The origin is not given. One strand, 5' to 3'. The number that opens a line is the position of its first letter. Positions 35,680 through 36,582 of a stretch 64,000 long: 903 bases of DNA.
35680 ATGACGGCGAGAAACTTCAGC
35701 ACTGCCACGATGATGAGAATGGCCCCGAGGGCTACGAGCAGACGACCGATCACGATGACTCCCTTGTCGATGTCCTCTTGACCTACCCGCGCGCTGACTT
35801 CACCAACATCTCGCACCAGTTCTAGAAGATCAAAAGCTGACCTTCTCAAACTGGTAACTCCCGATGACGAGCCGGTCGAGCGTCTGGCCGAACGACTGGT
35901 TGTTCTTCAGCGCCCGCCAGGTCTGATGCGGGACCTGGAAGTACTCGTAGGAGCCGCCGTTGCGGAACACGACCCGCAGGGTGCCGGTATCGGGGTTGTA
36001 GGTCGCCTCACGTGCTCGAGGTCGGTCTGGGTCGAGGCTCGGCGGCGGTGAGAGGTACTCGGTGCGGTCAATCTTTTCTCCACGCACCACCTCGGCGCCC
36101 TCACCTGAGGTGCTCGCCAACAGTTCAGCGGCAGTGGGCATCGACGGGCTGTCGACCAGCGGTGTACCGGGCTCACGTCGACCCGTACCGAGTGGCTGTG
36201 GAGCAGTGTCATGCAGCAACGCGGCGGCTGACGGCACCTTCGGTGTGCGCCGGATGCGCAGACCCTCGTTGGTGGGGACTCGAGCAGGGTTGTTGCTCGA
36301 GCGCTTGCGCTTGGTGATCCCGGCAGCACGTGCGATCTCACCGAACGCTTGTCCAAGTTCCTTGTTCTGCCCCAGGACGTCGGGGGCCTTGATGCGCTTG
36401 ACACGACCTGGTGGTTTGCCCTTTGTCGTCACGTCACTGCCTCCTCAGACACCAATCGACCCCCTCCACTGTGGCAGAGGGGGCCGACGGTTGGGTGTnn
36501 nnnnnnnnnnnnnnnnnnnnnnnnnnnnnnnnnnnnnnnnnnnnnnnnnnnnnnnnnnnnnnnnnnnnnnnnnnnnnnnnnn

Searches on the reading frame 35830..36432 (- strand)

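Call 65: search_protein_families(library=pfam, proteins=[window:35830-36432:-], max_evalue=0.01)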
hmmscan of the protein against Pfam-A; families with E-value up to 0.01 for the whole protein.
window:35830-36432:- (200 aa): 1 family
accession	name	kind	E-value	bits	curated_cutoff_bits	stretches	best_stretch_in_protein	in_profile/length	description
PF13619.11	KTSC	-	1.5e-12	47.5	25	1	141-191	6-56/58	KTSC domain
